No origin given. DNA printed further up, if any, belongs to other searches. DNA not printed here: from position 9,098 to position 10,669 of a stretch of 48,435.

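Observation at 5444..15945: Glycan locus with initiating transferase, flippase and polymerase but no recognisable glycosyltransferase, loaded with acyl/aminoacyl-transfer enzymes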

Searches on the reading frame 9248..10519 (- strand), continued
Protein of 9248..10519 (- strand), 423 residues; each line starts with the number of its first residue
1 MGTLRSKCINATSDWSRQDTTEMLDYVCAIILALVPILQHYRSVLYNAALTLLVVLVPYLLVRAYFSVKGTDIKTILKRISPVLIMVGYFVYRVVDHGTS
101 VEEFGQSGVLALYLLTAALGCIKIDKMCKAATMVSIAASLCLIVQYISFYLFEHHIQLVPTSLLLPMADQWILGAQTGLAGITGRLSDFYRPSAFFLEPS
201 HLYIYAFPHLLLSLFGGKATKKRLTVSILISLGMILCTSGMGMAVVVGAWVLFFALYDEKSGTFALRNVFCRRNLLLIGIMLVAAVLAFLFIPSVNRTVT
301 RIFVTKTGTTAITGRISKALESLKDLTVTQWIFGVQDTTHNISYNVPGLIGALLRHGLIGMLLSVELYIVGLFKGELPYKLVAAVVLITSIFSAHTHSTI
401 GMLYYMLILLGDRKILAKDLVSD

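Call 82: search_protein_families(library=pfam, alignment_id=A3, max_evalue=0.01)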
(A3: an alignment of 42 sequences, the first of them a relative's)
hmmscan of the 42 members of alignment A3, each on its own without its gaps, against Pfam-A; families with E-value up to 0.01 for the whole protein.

A. member 1, P0296 (409 aa): 0 families

B. families by the number of members that match (of 42 scanned): 3 families
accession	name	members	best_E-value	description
PF04932.20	Wzy_C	11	2.2e-08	O-Antigen ligase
PF04991.19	LicD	1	5.3e-45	LicD family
PF11833.13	CPP1-like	1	0.00054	Protein CHAPERONE-LIKE PROTEIN OF POR1-like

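Call 83: find_related_loci(query=A2, collection=metagenome_contigs, flank=10000)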
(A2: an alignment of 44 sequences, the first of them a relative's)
Query A2 (423 aa) in metagenome_contigs; peptide patterns used: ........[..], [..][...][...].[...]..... (x = any residue, [..] = any of these).
169 stretches matched a pattern; 41 encode a relative of the query (tblastn E <= 1e-3); 41 distinct loci.
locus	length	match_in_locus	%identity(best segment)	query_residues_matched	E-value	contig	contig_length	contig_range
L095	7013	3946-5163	53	10-419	5e-137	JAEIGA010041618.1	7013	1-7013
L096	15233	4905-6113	44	10-410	6e-105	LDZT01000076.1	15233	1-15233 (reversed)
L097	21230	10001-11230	41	18-423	5e-103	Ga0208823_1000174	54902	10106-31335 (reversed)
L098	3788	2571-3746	42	14-409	3e-102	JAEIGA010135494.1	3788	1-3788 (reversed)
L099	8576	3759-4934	41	18-410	6e-96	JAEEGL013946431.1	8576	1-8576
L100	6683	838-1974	38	25-410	6e-86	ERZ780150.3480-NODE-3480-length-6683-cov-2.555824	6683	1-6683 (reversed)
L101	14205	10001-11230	38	19-420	6e-86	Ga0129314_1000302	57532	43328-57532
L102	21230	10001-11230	38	19-420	7e-86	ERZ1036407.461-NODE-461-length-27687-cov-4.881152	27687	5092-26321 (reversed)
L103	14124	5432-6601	38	17-410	4e-84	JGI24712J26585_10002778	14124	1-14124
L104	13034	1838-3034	36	18-419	6e-84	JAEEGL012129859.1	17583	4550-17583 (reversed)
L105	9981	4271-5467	36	18-419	6e-84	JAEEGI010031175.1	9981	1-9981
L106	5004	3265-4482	35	18-423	3e-82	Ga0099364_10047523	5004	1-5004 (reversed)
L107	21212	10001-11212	38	19-419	2e-81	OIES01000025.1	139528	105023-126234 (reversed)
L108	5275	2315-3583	37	2-419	3e-81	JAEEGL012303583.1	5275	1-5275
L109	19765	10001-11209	38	19-418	3e-80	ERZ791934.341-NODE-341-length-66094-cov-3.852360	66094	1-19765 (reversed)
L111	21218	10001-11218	36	2-410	5e-77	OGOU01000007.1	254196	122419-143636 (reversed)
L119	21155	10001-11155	34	21-411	2e-64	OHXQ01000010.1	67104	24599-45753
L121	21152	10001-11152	31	18-409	9e-60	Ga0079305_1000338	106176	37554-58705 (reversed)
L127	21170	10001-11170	30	18-411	4e-52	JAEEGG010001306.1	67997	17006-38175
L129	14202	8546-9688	31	10-405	3e-50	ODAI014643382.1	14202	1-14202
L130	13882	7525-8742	29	2-414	7e-47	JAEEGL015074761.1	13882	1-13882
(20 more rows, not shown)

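Call 87: search_protein_families(library=pfam, proteins=[L102:776-1510:+, L102:1520-2326:+, L102:3155-4207:+, L102:4250-4927:+, L102:7213-7833:+, L102:14072-15448:+, L102:19000-19902:+, L119:7331-7990:+, L129:7376-8512:+, L121:13937-15268:+], max_evalue=0.001)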
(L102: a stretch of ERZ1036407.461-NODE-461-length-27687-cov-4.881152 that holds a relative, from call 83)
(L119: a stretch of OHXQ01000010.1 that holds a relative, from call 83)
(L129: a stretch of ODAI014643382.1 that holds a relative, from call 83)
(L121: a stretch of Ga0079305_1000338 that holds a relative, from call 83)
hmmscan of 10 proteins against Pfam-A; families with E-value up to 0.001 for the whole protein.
L102:776-1510:+ (244 aa): 1 family
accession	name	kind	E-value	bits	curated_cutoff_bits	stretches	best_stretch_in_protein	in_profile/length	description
PF19567.5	CpsB_CapC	-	4.2e-68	229.7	27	1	11-238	2-233/234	Capsular polysaccharide synthesis, CpsB/CapC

L102:1520-2326:+ (268 aa): 1 family
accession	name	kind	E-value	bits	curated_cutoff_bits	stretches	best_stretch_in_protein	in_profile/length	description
PF02706.20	Wzz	-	1.1e-16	61.4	25.5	1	21-108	2-90/91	Chain length determinant protein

L102:3155-4207:+ (350 aa): 1 family
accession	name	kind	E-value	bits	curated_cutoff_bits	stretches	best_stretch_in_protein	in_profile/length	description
PF03816.19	LytR_cpsA_psr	-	8.3e-19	68.7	24.6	1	106-263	2-147/150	LytR_cpsA_psr family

L102:4250-4927:+ (225 aa): 0 families

L102:7213-7833:+ (206 aa): 1 family
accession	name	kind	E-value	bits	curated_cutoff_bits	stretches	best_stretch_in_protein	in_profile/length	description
PF02357.24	NusG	-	8.3e-15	55.5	22.2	1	30-127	2-91/93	Transcription termination factor nusG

L102:14072-15448:+ (458 aa): 1 family
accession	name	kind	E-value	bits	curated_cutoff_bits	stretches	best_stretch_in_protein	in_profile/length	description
PF01522.26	Polysacc_deac_1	-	9.3e-05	22.8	23.1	1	201-278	21-90/124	Polysaccharide deacetylase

L102:19000-19902:+ (300 aa): 0 families

L119:7331-7990:+ (219 aa): 1 family
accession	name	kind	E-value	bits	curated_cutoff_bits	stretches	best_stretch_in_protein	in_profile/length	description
PF02585.22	PIG-L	-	3.9e-17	63.4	28.2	1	4-123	1-128/129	GlcNAc-PI de-N-acetylase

L129:7376-8512:+ (378 aa): 1 family
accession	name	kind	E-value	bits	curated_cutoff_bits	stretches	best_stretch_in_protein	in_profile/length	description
PF07388.17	A-2_8-polyST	-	6.2e-12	46.1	23.3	1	13-314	4-309/316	Alpha-2,8-polysialyltransferase (POLYST)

L121:13937-15268:+ (443 aa): 2 families
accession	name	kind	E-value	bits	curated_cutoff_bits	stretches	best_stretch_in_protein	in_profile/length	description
PF01467.32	CTP_transf_like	-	2.6e-20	73.4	21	1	5-126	1-133/133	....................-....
PF01408.29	GFO_IDH_MocA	-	5.3e-14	53.4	24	1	171-242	44-117/120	Oxidoreductase family, NAD-binding Rossmann fold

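Call 89: search_protein_families(library=pfam, proteins=[L107:4016-4858:+, L121:16607-17548:+, L127:13207-14415:+, L127:17056-18198:+, L130:11074-11772:+, L127:19645-20787:+], max_evalue=0.001)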
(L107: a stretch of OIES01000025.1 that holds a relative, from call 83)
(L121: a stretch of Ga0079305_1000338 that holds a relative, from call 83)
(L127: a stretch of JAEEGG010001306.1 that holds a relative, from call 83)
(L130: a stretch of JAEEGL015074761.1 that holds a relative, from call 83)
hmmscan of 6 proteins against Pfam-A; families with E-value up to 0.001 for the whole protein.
L107:4016-4858:+ (280 aa): 3 families
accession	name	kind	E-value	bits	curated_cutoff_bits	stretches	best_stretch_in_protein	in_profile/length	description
PF00589.27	Phage_integrase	-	4.6e-24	85.6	27.1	1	106-264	3-168/172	Phage integrase family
PF02899.23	Phage_int_SAM_1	-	4.4e-10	40.2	22.3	1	12-82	2-79/83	Phage integrase, N-terminal SAM-like domain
PF13495.12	Phage_int_SAM_4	-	6.3e-08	33.4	27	1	11-82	2-78/85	Phage integrase, N-terminal SAM-like domain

L121:16607-17548:+ (313 aa): 1 family
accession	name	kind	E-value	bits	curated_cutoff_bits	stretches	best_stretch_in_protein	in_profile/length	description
PF04991.19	LicD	-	3e-33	116.3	22.6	1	49-276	1-227/227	LicD family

L127:13207-14415:+ (402 aa): 1 family
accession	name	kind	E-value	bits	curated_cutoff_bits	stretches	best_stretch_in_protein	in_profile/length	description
PF05222.21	AlaDh_PNT_N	-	1.5e-21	77.5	30.4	1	4-135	1-135/136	Alanine dehydrogenase/PNT, N-terminal domain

L127:17056-18198:+ (380 aa): 1 family
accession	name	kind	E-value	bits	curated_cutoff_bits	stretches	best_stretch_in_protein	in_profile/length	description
PF09587.15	PGA_cap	-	1.8e-42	146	27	1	25-235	29-254/255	Bacterial capsule synthesis protein PGA_cap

L130:11074-11772:+ (232 aa): 2 families
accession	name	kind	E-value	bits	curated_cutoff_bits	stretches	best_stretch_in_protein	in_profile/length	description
PF02348.25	CTP_transf_3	-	1.2e-27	97.6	22.6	1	5-132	2-122/217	Cytidylyltransferase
PF12804.13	NTP_transf_3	-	2e-05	25.3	27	1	7-138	3-125/160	MobA-like NTP transferase domain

L127:19645-20787:+ (380 aa): 1 family
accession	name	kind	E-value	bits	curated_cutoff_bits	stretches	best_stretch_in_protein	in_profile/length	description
PF09587.15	PGA_cap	-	6.9e-43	147.4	27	1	23-234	28-254/255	Bacterial capsule synthesis protein PGA_cap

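Call 102: search_dna_similar(query=window:9248-10519:-, collection=plasmids, mode=protein, max_rows=10)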
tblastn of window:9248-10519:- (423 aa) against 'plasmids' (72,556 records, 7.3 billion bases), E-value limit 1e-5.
No match.
